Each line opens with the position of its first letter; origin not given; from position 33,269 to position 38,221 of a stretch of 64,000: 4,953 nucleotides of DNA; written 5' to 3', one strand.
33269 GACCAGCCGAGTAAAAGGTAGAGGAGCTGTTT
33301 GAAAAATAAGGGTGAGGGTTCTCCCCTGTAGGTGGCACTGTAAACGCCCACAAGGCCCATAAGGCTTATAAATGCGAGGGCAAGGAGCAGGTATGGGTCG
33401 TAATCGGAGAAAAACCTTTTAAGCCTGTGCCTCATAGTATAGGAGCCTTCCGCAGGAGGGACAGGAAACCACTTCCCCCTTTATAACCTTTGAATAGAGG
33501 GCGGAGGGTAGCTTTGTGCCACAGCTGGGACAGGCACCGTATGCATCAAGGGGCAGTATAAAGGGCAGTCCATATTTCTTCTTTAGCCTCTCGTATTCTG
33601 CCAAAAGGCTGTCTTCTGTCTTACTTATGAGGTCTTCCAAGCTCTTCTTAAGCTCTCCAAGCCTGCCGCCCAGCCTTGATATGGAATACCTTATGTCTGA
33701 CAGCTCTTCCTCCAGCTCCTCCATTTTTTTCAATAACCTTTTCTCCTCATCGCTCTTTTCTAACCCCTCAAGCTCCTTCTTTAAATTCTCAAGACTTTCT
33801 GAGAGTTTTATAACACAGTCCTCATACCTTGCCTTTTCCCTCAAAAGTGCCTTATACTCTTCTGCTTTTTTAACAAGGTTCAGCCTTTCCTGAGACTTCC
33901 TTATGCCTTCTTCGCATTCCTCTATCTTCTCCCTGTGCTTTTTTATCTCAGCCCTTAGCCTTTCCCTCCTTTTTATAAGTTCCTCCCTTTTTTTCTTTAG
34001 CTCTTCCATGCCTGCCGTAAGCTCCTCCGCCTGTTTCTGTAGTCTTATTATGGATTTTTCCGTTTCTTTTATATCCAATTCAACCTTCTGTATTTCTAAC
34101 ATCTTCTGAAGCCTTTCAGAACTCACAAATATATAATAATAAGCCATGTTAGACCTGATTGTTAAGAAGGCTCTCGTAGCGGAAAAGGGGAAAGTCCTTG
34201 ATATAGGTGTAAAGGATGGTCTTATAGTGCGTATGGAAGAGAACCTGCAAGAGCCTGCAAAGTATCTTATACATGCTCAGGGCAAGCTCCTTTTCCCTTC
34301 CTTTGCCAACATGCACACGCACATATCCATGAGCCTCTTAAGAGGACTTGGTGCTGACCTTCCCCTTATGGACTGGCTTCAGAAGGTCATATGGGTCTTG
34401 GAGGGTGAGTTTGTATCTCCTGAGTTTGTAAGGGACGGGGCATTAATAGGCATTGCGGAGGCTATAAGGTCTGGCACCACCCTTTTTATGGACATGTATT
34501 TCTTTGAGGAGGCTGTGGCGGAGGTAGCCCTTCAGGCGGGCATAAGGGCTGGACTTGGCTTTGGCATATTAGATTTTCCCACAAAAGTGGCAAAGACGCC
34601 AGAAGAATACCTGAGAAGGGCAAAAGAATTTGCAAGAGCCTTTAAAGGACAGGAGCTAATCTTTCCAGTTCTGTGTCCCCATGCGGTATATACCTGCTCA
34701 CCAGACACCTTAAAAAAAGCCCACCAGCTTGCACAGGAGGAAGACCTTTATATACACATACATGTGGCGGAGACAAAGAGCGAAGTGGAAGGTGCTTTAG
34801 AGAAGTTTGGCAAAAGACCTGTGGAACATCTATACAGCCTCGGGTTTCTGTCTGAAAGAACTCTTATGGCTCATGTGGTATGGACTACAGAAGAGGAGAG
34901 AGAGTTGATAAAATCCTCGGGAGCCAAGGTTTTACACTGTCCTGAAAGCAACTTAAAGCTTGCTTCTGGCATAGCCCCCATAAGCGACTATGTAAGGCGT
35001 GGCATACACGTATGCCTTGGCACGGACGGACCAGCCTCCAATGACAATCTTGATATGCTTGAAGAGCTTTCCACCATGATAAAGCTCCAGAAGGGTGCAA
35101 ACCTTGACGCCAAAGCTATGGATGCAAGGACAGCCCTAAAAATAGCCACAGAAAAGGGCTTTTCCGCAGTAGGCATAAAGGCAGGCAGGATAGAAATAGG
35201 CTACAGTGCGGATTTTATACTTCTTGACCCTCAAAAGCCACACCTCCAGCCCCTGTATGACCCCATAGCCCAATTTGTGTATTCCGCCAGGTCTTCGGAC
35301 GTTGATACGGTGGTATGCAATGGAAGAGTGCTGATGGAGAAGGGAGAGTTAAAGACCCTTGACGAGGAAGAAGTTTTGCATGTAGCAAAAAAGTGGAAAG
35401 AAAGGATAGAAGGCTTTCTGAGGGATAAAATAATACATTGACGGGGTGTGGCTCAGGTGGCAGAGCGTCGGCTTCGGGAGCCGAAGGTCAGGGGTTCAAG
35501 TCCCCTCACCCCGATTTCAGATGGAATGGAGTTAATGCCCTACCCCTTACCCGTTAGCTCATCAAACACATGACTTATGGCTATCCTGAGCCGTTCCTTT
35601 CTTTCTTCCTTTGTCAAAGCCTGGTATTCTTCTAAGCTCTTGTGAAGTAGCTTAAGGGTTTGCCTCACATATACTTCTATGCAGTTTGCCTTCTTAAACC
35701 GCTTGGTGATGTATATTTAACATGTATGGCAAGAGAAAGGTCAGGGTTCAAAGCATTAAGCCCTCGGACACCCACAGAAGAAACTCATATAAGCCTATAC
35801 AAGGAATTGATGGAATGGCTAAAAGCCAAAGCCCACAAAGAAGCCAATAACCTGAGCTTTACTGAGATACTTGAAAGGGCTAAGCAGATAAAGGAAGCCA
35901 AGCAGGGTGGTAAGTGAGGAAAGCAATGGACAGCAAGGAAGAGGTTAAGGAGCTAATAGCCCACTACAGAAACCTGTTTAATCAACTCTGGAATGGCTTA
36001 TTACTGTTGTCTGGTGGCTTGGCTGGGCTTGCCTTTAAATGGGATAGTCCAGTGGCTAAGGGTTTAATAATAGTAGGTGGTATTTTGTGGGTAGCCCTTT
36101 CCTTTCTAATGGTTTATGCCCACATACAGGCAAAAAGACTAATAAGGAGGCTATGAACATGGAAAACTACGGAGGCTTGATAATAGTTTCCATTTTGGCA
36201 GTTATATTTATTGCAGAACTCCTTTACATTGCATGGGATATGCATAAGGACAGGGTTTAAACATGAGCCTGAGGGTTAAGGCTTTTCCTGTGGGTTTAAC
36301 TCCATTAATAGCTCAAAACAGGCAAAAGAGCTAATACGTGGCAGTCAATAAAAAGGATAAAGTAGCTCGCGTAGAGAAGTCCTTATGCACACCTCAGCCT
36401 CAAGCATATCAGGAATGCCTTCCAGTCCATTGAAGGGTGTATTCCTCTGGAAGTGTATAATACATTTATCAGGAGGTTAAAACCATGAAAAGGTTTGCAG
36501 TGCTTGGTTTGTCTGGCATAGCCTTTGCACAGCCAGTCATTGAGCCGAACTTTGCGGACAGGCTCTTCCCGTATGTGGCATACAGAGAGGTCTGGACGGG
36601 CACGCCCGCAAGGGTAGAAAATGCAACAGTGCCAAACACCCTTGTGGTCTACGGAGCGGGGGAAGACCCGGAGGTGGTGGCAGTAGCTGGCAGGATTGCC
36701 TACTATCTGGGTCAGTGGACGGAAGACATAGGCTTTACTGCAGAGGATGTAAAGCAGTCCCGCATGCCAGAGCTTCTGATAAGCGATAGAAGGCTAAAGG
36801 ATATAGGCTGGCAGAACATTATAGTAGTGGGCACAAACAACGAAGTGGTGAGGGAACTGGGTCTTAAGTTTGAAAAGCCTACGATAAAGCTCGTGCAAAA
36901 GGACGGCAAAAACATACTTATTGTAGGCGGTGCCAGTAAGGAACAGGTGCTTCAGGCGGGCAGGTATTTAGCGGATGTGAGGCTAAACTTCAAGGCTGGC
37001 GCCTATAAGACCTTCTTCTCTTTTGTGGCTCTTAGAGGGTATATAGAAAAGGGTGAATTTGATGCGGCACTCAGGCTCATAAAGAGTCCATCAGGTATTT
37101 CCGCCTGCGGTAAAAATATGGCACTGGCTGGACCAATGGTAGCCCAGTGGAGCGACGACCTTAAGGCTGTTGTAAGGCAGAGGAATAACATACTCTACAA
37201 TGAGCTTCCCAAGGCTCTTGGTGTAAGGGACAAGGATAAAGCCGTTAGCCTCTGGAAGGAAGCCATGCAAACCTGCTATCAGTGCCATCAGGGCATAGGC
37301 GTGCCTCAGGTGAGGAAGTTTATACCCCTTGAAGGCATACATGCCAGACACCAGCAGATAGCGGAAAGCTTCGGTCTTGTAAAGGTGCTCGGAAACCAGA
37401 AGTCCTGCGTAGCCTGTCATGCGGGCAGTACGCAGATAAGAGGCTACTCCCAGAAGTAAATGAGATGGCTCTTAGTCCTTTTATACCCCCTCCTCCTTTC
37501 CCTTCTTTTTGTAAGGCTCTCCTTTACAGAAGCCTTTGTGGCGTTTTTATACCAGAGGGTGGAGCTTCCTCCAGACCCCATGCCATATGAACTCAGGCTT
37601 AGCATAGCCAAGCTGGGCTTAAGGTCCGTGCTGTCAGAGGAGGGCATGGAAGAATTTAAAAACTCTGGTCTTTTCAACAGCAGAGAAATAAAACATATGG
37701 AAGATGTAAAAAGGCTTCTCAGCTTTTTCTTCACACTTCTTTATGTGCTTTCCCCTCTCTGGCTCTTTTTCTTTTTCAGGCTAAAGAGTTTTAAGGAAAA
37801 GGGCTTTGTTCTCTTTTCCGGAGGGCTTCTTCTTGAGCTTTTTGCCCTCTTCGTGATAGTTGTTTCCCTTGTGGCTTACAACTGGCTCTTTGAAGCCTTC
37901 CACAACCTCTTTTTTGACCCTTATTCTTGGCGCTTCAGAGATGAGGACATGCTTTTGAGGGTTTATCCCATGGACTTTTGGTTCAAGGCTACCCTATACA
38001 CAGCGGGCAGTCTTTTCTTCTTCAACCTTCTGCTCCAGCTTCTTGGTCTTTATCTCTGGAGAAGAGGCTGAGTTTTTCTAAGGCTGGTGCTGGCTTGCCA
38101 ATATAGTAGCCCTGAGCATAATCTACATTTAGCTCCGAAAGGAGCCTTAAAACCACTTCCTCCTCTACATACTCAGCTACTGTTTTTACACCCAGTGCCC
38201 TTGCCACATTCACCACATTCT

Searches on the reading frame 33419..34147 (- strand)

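Call 29: search_protein_families(library=pfam, proteins=[window:33419-34147:-], max_evalue=0.00001)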
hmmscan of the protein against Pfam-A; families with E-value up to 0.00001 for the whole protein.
window:33419-34147:- (242 aa): 1 family
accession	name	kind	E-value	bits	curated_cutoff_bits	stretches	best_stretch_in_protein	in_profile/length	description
PF02591.20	Zn_ribbon_9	-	3.8e-09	36.9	29.1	1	206-236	2-33/33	C4-type zinc ribbon domain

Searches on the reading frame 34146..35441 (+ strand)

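Call 29: search_protein_families(library=pfam, proteins=[window:34146-35441:+], max_evalue=0.00001)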
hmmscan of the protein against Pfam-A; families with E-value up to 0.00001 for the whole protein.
window:34146-35441:+ (431 aa): 2 families
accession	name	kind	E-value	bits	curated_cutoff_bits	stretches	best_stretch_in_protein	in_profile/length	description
PF01979.26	Amidohydro_1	-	5.5e-79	266.3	25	1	49-395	2-344/345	Amidohydrolase family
PF07969.17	Amidohydro_3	-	3.1e-16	60.4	29.7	1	179-396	249-471/472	Amidohydrolase family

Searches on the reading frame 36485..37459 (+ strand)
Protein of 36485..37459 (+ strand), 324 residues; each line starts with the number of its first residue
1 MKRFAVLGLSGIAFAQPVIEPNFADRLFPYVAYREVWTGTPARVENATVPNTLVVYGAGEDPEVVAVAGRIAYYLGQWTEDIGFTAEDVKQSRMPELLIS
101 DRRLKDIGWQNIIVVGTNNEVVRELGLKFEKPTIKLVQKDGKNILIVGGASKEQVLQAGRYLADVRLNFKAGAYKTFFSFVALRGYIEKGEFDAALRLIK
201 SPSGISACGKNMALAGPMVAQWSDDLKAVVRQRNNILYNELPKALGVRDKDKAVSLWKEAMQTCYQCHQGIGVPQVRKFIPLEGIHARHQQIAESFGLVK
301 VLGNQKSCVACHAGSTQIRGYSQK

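Call 29: search_protein_families(library=pfam, proteins=[window:36485-37459:+], max_evalue=0.00001)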
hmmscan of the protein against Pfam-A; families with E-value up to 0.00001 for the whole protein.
window:36485-37459:+ (324 aa): 0 families

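Call 43: search_protein_families(library=pfam, proteins=[window:36485-37459:+], max_evalue=0.01)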
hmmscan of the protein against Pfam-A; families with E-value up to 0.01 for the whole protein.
window:36485-37459:+ (324 aa): 3 families
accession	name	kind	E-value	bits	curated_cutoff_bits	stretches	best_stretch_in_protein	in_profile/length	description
PF03170.19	BcsB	-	0.00051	19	21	1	54-164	163-264/606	Bacterial cellulose synthase subunit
PF22113.1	Mtrc-MtrF_II-IV_dom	-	0.0037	17.2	30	1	258-315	117-166/176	Outer membrane cytochrome MtrC/MtrF-like, domains II/IV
PF14522.11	Cytochrome_C7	-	0.0043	17.3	24.8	0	260-318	12-54/67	Cytochrome c7 and related cytochrome c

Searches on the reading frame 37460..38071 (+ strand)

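Call 29: search_protein_families(library=pfam, proteins=[window:37460-38071:+], max_evalue=0.00001)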
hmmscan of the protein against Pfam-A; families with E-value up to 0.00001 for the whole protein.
window:37460-38071:+ (203 aa): 1 family
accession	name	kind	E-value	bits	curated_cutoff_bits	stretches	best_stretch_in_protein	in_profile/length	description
PF07314.17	Lit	-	2e-19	70.8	24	1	8-174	7-176/176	Lipoprotein intramolecular transacylase Lit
